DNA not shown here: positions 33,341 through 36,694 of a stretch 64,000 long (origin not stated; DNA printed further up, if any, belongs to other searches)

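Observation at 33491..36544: Second paralog of the ECF sigma / TM / beta-sandwich fusion (minus strand)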

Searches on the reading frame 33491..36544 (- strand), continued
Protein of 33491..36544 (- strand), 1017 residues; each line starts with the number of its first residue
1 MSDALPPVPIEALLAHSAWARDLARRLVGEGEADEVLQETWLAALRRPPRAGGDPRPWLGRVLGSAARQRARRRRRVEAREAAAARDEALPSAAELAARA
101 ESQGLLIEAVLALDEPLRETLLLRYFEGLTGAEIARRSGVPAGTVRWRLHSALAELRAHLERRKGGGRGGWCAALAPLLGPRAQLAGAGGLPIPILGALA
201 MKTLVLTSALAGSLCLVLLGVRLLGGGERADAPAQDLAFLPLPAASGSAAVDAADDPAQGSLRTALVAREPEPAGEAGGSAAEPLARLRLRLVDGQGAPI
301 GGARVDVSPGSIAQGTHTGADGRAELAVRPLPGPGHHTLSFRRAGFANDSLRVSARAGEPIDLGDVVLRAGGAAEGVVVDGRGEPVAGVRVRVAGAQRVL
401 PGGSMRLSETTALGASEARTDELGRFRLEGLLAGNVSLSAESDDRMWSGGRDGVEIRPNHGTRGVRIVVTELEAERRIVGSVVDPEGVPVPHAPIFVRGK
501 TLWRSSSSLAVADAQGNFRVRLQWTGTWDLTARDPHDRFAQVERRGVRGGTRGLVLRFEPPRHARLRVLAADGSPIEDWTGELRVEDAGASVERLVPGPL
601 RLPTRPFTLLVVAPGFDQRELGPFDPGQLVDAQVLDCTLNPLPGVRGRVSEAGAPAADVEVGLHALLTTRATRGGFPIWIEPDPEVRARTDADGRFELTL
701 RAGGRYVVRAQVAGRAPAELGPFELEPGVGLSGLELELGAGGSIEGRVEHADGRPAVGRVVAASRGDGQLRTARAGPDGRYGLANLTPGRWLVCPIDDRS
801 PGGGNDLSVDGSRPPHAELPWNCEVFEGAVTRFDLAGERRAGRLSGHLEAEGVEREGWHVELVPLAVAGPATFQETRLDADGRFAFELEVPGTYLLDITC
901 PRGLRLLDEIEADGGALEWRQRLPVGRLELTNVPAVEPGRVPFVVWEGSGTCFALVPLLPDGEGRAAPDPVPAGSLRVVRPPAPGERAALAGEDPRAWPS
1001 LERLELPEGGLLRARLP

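Call 19: search_protein_families(library=ncbifam, proteins=[window:33491-36544:-], max_evalue=0.01)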
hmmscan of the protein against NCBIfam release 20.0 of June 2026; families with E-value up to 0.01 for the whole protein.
window:33491-36544:- (1017 aa): 56 families (the best 25 are shown)
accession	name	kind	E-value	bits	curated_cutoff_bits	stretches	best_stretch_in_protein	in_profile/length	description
TIGR02983.1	SigE-fam_strep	subfamily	3.3e-16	59.6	141.55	1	22-163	21-161/162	SigE family RNA polymerase sigma factor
TIGR02937.1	sigma70-ECF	superfamily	3.9e-15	55.8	42.9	1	16-159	10-164/165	sigma-70 family RNA polymerase sigma factor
NF007227.0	PRK09645.1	subfamily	6.1e-14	52.3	202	1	23-162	29-172/177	sigma-70 family RNA polymerase sigma factor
NF008888.0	PRK11922.1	equivalog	9.9e-12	45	204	1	30-163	54-199/231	RNA polymerase sigma factor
NF009164.0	PRK12511.1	equivalog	9.1e-11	41.6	185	1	14-162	15-161/182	RNA polymerase sigma factor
NF009172.0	PRK12519.1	subfamily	1e-10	41.5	222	1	68-162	97-191/194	RNA polymerase sigma factor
NF004113.0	PRK05602.1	equivalog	1.1e-10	41.5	208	1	21-165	59-206/211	RNA polymerase sigma factor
NF009166.1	PRK12513.1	equivalog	1.1e-10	41.5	206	1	25-162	41-188/193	RNA polymerase sigma factor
NF009185.0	PRK12533.1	equivalog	2.8e-10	40.2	248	1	13-161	35-194/231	RNA polymerase sigma factor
NF007216.0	PRK09638.1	equivalog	5e-10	39.4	194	1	33-163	45-177/180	RNA polymerase sigma factor SigY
NF007228.0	PRK09646.1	subfamily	1e-09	38.3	226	1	29-161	53-191/194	ECF RNA polymerase sigma factor SigK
NF009195.0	PRK12543.1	subfamily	8e-09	35.2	197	1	68-161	87-179/192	RNA polymerase sigma factor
NF007230.0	PRK09648.1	subfamily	8.4e-09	35.4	209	1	32-163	56-192/195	RNA polymerase sigma factor ShbA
TIGR02984.1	Sig-70_plancto1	subfamily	3.2e-08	33.4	183.75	1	91-160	119-188/189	RNA polymerase sigma-70 factor, Planctomycetaceae-specific subfamily 1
NF007229.0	PRK09647.1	equivalog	1.6e-07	30.9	265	1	14-164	51-206/220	RNA polymerase sigma factor SigE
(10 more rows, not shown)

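Call 29: find_encoding_contigs(protein=P0001, flank=3000, max_places=2)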
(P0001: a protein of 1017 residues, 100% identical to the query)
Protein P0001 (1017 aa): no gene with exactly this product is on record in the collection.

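Call 30: find_encoding_contigs(protein=P0005, flank=8000, max_places=2)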
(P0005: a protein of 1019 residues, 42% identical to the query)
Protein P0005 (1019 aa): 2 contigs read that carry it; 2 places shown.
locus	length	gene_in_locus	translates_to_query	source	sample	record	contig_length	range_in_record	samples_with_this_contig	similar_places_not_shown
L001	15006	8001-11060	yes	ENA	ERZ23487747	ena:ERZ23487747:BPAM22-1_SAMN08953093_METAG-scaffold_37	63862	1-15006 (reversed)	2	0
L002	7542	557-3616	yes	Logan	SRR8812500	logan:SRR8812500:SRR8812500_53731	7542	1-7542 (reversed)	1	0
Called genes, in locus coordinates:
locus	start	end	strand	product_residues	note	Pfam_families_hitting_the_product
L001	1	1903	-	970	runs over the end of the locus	PF04542:Sigma70_r2, PF08281:Sigma70_r4_2 (weak), PF13620:CarboxypepD_reg (faint)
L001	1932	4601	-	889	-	PF13517:FG-GAP_3 (faint), PF01839:FG-GAP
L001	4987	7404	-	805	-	PF00069:Pkinase, PF07714:PK_Tyr_Ser-Thr, PF13374:TPR_10, PF13424:TPR_12, PF24885:TPR_NPHP3, PF13374:TPR_10, PF13424:TPR_12, PF13424:TPR_12, +14 more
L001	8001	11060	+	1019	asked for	PF04542:Sigma70_r2 (weak), PF04545:Sigma70_r4, PF08281:Sigma70_r4_2, PF00775:Dioxygenase_C (faint), PF02369:Big_1 (faint), PF13715:CarbopepD_reg_2 (faint), PF13620:CarboxypepD_reg, PF13620:CarboxypepD_reg (weak), +2 more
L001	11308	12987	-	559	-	PF13517:FG-GAP_3 (weak), PF01839:FG-GAP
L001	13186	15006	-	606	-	?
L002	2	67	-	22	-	?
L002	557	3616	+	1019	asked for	PF04542:Sigma70_r2 (weak), PF04545:Sigma70_r4, PF08281:Sigma70_r4_2, PF00775:Dioxygenase_C (faint), PF02369:Big_1 (faint), PF13715:CarbopepD_reg_2 (faint), PF13620:CarboxypepD_reg, PF13620:CarboxypepD_reg (weak), +2 more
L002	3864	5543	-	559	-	PF13517:FG-GAP_3 (weak), PF01839:FG-GAP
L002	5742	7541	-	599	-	?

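Call 31: find_encoding_contigs(protein=P0009, flank=8000, max_places=2)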
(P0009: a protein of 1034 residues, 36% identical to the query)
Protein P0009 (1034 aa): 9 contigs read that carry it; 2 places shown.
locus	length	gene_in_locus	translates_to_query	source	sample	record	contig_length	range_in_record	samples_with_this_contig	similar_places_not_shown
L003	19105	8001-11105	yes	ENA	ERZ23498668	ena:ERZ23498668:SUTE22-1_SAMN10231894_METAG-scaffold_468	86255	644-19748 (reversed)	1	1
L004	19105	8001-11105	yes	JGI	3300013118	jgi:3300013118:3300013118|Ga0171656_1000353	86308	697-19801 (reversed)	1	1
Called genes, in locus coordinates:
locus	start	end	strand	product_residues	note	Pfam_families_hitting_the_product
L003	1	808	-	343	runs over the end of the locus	PF13365:Trypsin_2 (weak), PF13180:PDZ_2, PF17820:PDZ_6 (weak)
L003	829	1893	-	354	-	PF00089:Trypsin (faint), PF13365:Trypsin_2, PF13180:PDZ_2, PF17820:PDZ_6 (weak)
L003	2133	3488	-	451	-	PF06439:3keto-disac_hyd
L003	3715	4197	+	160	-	-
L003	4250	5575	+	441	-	PF01408:GFO_IDH_MocA, PF22725:GFO_IDH_MocA_C3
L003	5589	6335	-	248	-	PF00117:GATase, PF07722:Peptidase_C26 (faint)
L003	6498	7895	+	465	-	PF10502:Peptidase_S26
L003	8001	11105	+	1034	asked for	PF04542:Sigma70_r2, PF04545:Sigma70_r4, PF08281:Sigma70_r4_2, PF13620:CarboxypepD_reg (faint), PF00775:Dioxygenase_C (faint), PF10670:DUF4198 (faint)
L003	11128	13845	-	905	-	PF00989:PAS, PF13426:PAS_9, PF08447:PAS_3, PF00989:PAS, PF08448:PAS_4, PF08448:PAS_4, PF08447:PAS_3, PF00512:HisKA, +6 more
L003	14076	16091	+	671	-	PF08448:PAS_4, PF08447:PAS_3, PF00989:PAS, PF08448:PAS_4, PF13426:PAS_9, PF00512:HisKA, PF02518:HATPase_c, PF00072:Response_reg, +1 more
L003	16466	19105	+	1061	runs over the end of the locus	PF13374:TPR_10 (faint), PF24885:TPR_NPHP3 (faint), PF13424:TPR_12 (weak), PF12770:CHAT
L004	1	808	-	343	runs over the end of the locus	PF13365:Trypsin_2 (weak), PF13180:PDZ_2, PF17820:PDZ_6 (weak)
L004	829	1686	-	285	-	PF00089:Trypsin (faint), PF13365:Trypsin_2, PF13180:PDZ_2, PF17820:PDZ_6 (weak)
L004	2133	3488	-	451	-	PF06439:3keto-disac_hyd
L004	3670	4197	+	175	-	-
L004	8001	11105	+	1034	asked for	PF04542:Sigma70_r2, PF04545:Sigma70_r4, PF08281:Sigma70_r4_2, PF13620:CarboxypepD_reg (faint), PF00775:Dioxygenase_C (faint), PF10670:DUF4198 (faint)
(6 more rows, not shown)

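Call 33: find_related_loci(query=A1, collection=genome_contigs, flank=10000)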
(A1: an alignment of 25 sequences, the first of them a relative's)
Query A1 (1017 aa) in genome_contigs; peptide patterns used: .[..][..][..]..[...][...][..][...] (x = any residue, [..] = any of these).
600 stretches matched a pattern (row limit reached: there are more); 112 encode a relative of the query (tblastn E <= 1e-3); the best 80 are kept; 80 distinct loci.
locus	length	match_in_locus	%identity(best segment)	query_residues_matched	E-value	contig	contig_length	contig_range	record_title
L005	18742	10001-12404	33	11-781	2e-67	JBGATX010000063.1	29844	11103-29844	MAG: Planctomycetota bacterium isolate MAG_AAO_H10.88 AAOH10-88_opera_contig_5247, whole genome shotgun sequence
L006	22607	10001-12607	34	4-847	1e-83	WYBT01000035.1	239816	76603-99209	MAG: Planctomycetaceae bacterium isolate PLA3 k127_445449, whole genome shotgun sequence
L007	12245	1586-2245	46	4-230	4e-34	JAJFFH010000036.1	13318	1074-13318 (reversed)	MAG: Planctomycetota bacterium isolate OFTM341 OFTM341_35, whole genome shotgun sequence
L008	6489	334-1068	39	13-276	6e-31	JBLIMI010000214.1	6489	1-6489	MAG: Candidatus Paceibacteria bacterium isolate 3300053785_95 Ga0535658_0038376, whole genome shotgun sequence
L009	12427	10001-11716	31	6-761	3e-29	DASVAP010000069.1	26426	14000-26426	MAG TPA_asm: Planctomycetota bacterium isolate SMAG_U1956 k141_1366837, whole genome shotgun sequence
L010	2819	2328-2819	54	1-161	1e-28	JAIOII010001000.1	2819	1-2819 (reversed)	MAG: Kofleriaceae bacterium isolate MAG_26 contig_191236, whole genome shotgun sequence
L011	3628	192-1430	35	7-430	6e-28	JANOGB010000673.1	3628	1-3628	MAG: Planctomycetota bacterium isolate SOY_64_metabat_319 SOY_64_k141_1857965, whole genome shotgun sequence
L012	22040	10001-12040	30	4-581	6e-27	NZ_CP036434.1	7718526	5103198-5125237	Saltatorellus ferox strain Poly30 chromosome, complete genome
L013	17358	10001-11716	32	6-584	5e-26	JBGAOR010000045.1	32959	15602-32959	MAG: Planctomycetota bacterium isolate MAG_MBR_H10.14 MBRH10-14_opera_contig_4757, whole genome shotgun sequence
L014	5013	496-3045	32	10-578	3e-25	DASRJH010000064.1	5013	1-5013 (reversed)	MAG TPA_asm: Planctomycetota bacterium isolate SMAG_U10131 k141_4003436, whole genome shotgun sequence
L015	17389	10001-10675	38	11-236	7e-24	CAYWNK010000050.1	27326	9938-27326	MAG TPA_asm: uncultured Planctomycetaceae bacterium isolate binchicken_co366_43 genome assembly, contig: NODE_816_length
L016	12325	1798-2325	46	2-181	3e-23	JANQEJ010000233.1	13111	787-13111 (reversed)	MAG: Planctomycetota bacterium isolate PL23a_bin.129 k99_4600628, whole genome shotgun sequence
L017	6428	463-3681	41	4-899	4e-23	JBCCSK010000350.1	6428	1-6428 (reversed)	MAG: Planctomycetota bacterium isolate P01_D01_bin.54 k141_1247836_length_6428_cov_12.0000, whole genome shotgun sequenc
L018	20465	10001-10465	41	7-160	6e-19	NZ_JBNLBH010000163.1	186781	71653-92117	MAG: Haliangium sp. isolate C2.bin.32.orig k141_2179852, whole genome shotgun sequence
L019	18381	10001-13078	32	10-1017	1e-93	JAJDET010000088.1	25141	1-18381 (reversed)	MAG: Planctomycetota bacterium isolate OFTM220 OFTM220_87, whole genome shotgun sequence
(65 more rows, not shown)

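Call 41: find_encoding_contigs(protein=P0011, flank=8000, max_places=1)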
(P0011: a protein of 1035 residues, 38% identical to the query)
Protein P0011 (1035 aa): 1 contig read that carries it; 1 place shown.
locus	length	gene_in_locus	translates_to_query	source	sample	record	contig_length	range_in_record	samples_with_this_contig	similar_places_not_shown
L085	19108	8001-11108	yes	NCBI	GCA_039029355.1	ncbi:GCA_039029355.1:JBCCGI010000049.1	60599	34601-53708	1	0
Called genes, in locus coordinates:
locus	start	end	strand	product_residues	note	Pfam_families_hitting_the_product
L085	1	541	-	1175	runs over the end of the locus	PF23500:DUF7133 (faint), PF06439:3keto-disac_hyd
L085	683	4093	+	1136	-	PF02369:Big_1 (faint), PF13715:CarbopepD_reg_2 (faint), PF22904:NOMO1-like_2nd (faint), PF10670:DUF4198 (faint), PF13620:CarboxypepD_reg, PF17789:MG4 (faint), PF13620:CarboxypepD_reg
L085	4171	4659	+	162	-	-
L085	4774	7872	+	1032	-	PF04542:Sigma70_r2, PF04545:Sigma70_r4, PF08281:Sigma70_r4_2, PF17210:SdrD_B (faint), PF00775:Dioxygenase_C (faint), PF10670:DUF4198 (faint), PF13620:CarboxypepD_reg (weak), PF20598:DUF6795 (faint)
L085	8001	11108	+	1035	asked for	PF04542:Sigma70_r2, PF04545:Sigma70_r4, PF08281:Sigma70_r4_2, PF10670:DUF4198 (faint), PF00775:Dioxygenase_C (faint), PF13620:CarboxypepD_reg (weak)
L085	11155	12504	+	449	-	PF03572:Peptidase_S41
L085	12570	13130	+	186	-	PF04542:Sigma70_r2, PF08281:Sigma70_r4_2, PF04545:Sigma70_r4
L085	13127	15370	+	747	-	PF12450:vWF_A, PF00092:VWA, PF13519:VWA_2, PF13768:VWA_3, PF12034:YfbK_C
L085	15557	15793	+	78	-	-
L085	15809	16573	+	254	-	-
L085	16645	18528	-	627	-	PF00664:ABC_membrane, PF00005:ABC_tran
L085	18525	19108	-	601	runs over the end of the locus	PF00664:ABC_membrane, PF00005:ABC_tran, PF02463:SMC_N (faint), PF13191:AAA_16 (weak)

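Call 42: find_encoding_contigs(protein=P0015, flank=8000, max_places=1)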
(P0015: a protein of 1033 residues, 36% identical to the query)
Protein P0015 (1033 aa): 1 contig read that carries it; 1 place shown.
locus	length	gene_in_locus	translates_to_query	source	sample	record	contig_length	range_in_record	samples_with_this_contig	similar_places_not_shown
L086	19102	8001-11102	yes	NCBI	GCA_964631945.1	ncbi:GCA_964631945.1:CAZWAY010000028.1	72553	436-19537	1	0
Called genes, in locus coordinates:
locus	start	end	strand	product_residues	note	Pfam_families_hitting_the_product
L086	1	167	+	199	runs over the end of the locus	?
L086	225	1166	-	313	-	PF04471:Mrr_cat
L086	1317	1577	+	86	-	-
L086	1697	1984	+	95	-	PF01381:HTH_3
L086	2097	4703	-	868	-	PF00069:Pkinase, PF07714:PK_Tyr_Ser-Thr, PF07719:TPR_2 (faint), PF13414:TPR_11 (faint)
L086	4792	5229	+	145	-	-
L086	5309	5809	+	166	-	PF00903:Glyoxalase (weak)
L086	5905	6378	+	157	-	-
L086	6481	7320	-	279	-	PF13714:PEP_mutase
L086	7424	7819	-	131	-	PF09685:MamF_MmsF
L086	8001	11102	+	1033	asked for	PF04542:Sigma70_r2, PF04545:Sigma70_r4, PF08281:Sigma70_r4_2, PF13620:CarboxypepD_reg (weak), PF10670:DUF4198 (faint), PF13620:CarboxypepD_reg (weak)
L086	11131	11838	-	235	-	PF00249:Myb_DNA-binding (faint)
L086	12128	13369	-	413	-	-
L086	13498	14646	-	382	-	PF00144:Beta-lactamase, PF13354:Beta-lactamase2 (faint)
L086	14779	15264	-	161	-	-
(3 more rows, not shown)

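Call 43: find_encoding_contigs(protein=P0021, flank=8000, max_places=1)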
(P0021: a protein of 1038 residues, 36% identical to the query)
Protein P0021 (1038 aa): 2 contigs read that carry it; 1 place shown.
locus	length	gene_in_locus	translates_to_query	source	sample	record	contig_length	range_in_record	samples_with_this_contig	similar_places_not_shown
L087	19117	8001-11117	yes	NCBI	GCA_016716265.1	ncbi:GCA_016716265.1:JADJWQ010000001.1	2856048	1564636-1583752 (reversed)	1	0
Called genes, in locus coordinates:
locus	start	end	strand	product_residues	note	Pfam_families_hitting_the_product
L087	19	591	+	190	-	PF07638:Sigma70_ECF (weak), PF08281:Sigma70_r4_2, PF04545:Sigma70_r4 (weak)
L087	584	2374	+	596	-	PF13428:TPR_14 (faint), PF00069:Pkinase, PF07714:PK_Tyr_Ser-Thr, PF01636:APH (weak), PF07719:TPR_2 (faint), PF14559:TPR_19 (faint), PF23914:TPR_CcmH_CycH (weak)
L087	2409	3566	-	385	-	PF13385:Laminin_G_3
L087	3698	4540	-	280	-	PF01149:Fapy_DNA_glyco, PF06831:H2TH, PF06827:zf-FPG_IleRS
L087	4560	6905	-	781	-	PF00092:VWA (weak), PF13519:VWA_2 (weak)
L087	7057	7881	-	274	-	PF00106:adh_short, PF08659:KR, PF13561:adh_short_C2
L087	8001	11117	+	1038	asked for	PF04542:Sigma70_r2, PF08281:Sigma70_r4_2, PF10670:DUF4198 (faint), PF13620:CarboxypepD_reg (weak)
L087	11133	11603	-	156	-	PF00578:AhpC-TSA, PF08534:Redoxin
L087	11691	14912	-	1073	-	PF09471:Peptidase_M64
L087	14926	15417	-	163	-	-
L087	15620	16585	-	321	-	PF13517:FG-GAP_3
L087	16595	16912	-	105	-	-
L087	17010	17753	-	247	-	PF13641:Glyco_tranf_2_3, PF00535:Glycos_transf_2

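Call 44: find_encoding_contigs(protein=P0071, flank=8000, max_places=1)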
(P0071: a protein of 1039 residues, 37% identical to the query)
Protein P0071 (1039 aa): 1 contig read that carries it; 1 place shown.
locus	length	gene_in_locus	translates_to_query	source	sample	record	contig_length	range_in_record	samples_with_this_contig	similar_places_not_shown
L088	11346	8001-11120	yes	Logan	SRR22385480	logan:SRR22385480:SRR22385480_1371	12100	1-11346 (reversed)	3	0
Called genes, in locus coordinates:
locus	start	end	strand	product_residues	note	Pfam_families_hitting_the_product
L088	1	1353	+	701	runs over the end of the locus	?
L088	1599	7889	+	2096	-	-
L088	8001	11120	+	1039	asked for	PF04542:Sigma70_r2, PF04545:Sigma70_r4, PF08281:Sigma70_r4_2, PF02369:Big_1 (faint), PF10670:DUF4198 (faint), PF13715:CarbopepD_reg_2 (faint), PF17210:SdrD_B (faint), PF13620:CarboxypepD_reg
